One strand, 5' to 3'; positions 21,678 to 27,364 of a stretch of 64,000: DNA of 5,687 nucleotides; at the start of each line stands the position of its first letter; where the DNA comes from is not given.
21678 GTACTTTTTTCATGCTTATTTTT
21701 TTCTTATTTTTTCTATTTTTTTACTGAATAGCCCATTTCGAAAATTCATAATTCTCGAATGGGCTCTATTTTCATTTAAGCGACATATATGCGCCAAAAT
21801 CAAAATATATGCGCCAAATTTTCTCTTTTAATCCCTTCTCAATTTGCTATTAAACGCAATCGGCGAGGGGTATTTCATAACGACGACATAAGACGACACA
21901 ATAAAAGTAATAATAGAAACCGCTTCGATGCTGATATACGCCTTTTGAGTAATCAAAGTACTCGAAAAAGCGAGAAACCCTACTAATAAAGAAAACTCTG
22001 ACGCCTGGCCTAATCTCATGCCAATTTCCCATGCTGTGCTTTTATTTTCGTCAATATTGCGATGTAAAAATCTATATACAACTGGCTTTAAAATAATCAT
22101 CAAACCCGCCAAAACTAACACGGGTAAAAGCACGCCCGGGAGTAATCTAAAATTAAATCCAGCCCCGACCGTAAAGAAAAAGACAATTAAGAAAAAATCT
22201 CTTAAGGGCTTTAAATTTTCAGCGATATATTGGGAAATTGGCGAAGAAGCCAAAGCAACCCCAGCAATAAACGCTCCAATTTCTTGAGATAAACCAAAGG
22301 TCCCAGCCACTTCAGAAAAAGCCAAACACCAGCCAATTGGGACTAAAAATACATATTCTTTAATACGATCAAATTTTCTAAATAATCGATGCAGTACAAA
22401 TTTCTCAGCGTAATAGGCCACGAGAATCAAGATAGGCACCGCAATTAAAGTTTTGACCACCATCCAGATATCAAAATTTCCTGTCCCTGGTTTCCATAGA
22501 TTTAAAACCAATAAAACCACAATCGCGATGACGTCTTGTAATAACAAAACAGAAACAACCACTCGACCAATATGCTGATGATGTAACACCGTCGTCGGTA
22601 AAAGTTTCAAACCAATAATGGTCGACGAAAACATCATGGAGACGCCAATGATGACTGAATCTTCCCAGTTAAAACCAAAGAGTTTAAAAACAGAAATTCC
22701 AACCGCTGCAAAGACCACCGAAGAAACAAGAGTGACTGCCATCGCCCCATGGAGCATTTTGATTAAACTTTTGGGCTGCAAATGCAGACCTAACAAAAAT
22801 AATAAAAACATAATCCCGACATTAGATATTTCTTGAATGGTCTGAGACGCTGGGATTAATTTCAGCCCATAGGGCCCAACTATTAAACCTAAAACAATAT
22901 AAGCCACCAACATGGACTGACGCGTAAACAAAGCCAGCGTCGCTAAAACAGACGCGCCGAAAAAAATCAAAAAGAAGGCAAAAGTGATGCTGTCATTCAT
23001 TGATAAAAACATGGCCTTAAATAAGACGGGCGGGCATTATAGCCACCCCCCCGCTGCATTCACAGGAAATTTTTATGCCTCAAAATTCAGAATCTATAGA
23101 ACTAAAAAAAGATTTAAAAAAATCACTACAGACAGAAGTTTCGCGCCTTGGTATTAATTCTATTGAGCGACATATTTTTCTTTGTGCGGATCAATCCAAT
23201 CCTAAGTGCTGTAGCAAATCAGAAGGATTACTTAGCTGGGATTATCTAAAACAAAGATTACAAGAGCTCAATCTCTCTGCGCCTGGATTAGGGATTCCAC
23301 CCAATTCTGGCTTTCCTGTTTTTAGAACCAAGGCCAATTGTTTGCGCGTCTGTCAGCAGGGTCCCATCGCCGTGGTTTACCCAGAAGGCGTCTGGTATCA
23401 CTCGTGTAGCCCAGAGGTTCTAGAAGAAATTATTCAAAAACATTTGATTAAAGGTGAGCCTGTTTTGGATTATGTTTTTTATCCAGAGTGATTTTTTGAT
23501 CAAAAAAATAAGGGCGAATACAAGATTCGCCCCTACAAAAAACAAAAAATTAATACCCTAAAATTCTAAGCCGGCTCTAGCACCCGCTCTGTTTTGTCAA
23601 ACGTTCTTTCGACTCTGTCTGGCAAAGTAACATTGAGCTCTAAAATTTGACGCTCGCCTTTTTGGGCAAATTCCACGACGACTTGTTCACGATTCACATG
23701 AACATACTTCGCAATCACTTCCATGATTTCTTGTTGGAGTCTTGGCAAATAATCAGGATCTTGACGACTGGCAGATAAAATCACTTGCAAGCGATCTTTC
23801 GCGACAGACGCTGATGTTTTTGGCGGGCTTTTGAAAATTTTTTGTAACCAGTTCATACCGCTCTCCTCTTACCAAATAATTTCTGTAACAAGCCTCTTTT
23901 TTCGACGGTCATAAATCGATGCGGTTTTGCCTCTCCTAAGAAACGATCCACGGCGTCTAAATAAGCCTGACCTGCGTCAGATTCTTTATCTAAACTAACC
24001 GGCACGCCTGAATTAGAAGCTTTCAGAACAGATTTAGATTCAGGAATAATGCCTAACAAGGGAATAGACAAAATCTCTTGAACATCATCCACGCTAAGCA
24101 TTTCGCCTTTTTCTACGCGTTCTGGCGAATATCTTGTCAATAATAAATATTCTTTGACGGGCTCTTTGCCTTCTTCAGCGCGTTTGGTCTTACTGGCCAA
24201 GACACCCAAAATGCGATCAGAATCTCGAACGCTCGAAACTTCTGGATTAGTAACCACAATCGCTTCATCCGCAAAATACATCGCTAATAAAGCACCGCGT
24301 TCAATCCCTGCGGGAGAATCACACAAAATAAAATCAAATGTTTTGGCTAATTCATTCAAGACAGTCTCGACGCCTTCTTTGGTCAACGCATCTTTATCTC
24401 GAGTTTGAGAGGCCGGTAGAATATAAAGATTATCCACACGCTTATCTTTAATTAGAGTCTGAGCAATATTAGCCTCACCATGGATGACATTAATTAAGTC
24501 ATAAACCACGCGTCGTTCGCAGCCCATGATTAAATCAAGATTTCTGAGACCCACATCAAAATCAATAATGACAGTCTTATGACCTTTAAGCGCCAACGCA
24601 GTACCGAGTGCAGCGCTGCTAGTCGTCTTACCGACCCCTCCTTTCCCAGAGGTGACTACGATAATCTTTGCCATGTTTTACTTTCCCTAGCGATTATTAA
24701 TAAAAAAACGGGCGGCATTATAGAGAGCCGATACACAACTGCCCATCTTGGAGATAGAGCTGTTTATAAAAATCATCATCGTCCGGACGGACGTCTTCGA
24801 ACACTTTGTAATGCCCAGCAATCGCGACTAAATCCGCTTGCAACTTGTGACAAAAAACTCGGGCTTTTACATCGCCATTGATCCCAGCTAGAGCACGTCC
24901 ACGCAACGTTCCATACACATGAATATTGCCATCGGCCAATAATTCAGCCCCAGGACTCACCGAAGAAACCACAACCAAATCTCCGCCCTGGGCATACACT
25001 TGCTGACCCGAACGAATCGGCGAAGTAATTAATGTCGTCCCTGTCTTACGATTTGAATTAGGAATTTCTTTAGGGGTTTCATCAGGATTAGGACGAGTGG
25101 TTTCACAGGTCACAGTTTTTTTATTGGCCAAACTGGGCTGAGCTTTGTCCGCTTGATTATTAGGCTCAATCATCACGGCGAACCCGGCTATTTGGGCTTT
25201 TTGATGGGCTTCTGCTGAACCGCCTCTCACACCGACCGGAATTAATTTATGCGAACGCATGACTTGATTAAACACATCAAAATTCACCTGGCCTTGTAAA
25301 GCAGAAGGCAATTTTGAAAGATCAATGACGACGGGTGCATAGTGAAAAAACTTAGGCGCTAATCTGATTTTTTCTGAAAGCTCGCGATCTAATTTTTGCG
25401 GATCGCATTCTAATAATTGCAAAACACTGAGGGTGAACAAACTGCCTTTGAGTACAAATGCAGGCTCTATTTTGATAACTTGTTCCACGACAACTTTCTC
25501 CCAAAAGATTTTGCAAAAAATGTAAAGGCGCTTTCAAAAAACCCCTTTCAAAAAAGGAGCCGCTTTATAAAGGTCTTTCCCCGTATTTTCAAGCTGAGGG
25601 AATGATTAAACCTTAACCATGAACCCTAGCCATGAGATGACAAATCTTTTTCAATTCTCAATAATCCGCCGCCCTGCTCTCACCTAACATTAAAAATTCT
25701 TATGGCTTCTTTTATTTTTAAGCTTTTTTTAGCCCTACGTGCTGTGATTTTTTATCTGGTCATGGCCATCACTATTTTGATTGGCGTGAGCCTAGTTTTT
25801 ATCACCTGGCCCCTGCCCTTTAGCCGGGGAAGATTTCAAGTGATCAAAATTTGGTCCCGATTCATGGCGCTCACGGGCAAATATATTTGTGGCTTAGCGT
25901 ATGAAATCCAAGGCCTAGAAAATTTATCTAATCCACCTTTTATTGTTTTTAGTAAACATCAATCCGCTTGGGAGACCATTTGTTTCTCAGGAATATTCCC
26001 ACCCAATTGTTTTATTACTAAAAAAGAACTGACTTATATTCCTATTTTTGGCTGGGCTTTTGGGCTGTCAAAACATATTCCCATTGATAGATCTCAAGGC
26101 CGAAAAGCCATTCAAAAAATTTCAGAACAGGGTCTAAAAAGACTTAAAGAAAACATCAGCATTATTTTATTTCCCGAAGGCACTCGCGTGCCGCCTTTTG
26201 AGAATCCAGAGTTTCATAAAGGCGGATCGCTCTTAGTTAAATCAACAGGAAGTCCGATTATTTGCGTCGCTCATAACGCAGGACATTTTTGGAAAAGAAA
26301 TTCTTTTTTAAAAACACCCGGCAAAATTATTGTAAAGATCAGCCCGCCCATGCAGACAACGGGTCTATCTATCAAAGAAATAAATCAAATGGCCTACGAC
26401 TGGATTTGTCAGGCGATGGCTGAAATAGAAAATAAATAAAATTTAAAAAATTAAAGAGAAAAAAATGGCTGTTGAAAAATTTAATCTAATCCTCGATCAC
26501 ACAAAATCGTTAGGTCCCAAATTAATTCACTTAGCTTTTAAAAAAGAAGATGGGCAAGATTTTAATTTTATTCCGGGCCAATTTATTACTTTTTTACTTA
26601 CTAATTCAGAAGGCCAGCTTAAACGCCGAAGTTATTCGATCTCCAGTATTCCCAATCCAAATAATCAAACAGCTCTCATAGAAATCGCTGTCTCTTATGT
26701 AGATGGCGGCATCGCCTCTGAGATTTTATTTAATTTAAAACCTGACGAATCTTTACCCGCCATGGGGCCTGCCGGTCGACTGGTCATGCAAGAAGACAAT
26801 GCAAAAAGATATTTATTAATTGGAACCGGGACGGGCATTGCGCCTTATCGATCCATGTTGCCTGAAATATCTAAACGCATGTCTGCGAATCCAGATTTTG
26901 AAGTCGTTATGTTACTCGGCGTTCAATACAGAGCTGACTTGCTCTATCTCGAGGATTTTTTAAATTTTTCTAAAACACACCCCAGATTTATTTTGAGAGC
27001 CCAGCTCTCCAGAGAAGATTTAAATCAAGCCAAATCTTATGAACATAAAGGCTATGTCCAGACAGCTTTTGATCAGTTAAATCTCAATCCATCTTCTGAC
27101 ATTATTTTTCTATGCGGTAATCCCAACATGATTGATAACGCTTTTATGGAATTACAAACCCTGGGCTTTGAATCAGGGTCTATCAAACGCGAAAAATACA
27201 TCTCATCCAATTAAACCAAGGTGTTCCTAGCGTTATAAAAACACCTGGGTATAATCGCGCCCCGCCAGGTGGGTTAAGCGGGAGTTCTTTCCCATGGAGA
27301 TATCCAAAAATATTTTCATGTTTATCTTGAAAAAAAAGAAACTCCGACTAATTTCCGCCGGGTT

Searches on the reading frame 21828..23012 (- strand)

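Call 23: search_protein_families(library=ncbifam, proteins=[window:21828-23012:-], max_evalue=0.00001)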
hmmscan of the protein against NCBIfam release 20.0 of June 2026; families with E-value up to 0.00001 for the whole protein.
window:21828-23012:- (394 aa): 5 families
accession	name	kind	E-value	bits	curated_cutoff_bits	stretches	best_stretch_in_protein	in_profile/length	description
TIGR00932.1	2a37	subfamily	7.9e-43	146.9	238.3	1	21-286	5-274/275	monovalent cation:proton antiporter-2 (CPA2) family protein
NF002973.0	PRK03659.1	equivalog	1.2e-37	129.8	804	1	14-367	11-362/602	glutathione-regulated potassium-efflux system protein KefB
NF002924.0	PRK03562.1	equivalog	1.9e-37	129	752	1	6-378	2-377/623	glutathione-regulated potassium-efflux system protein KefC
NF045626.1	FeTrans_MagA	equivalog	2.1e-36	125.7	700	1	19-377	17-374/386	iron transporter MagA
NF007950.1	PRK10669.1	equivalog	2.3e-24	86.2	700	1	20-374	18-381/547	YbaL family putative K(+) efflux transporter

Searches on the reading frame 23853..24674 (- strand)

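Call 30: search_protein_families(library=pfam, proteins=[window:23853-24674:-], max_evalue=0.000001)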
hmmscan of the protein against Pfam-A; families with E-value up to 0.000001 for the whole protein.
window:23853-24674:- (273 aa): 6 families
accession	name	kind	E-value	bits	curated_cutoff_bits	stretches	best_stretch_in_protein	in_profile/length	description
PF13614.12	AAA_31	-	8.5e-21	75.1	27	1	3-157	2-162/177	AAA domain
PF01656.29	CbiA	-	1.3e-20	74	25.4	1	5-226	1-125/125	CobQ/CobB/MinD/ParA nucleotide binding domain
PF10609.15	ParA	-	2e-15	57.4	27.1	1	2-243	3-243/246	NUBPL iron-transfer P-loop NTPase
PF09140.17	MipZ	-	2.2e-09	37.4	20.7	1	4-143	2-130/262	ATPase MipZ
PF02374.21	ArsA_ATPase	-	5e-09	36.2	24.3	1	5-40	3-38/305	Anion-transporting ATPase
PF06564.18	CBP_BcsQ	-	7e-08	32.7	21.3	0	3-39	2-38/234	Cellulose biosynthesis protein BcsQ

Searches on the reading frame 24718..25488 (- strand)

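Call 30: search_protein_families(library=pfam, proteins=[window:24718-25488:-], max_evalue=0.000001)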
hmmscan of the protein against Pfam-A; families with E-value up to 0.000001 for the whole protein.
window:24718-25488:- (256 aa): 2 families
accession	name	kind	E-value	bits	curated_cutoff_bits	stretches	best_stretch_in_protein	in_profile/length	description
PF03775.22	MinC_C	-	3.8e-30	104.3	33.2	1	154-253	2-101/102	Septum formation inhibitor MinC, C-terminal domain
PF05209.18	MinC_N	-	9.3e-17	61.3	27.3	1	11-84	1-71/71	Septum formation inhibitor MinC, N-terminal domain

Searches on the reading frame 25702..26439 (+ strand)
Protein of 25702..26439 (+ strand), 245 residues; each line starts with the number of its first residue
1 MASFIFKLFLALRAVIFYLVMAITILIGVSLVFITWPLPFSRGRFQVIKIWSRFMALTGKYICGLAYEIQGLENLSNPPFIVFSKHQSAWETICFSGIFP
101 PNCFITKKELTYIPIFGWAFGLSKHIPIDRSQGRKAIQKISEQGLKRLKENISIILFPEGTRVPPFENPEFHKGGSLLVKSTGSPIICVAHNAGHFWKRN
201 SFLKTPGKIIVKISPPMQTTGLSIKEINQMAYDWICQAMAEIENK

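Call 30: search_protein_families(library=pfam, proteins=[window:25702-26439:+], max_evalue=0.000001)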
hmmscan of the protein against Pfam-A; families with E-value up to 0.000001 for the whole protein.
window:25702-26439:+ (245 aa): 1 family
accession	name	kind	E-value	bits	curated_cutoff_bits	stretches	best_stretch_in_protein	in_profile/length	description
PF01553.26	Acyltransferase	-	1.6e-19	70.5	23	1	68-190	3-130/132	Acyltransferase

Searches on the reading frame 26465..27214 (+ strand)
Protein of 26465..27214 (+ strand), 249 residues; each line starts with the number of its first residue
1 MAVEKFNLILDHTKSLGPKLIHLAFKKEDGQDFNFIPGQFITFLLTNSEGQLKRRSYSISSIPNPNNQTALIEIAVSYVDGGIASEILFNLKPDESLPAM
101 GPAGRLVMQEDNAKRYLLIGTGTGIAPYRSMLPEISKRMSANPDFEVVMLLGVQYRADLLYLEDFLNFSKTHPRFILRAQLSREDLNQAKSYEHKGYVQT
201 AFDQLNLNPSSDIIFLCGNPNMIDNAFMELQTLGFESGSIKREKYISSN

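Call 30: search_protein_families(library=pfam, proteins=[window:26465-27214:+], max_evalue=0.000001)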
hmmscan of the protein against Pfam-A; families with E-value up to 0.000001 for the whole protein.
window:26465-27214:+ (249 aa): 2 families
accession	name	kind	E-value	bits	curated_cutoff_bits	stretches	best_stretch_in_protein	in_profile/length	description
PF00175.26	NAD_binding_1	-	2.1e-16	61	22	1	118-225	1-106/109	Oxidoreductase NAD-binding domain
PF00970.30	FAD_binding_6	-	1.3e-08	35.5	21.1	1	10-106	4-97/99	Oxidoreductase FAD-binding domain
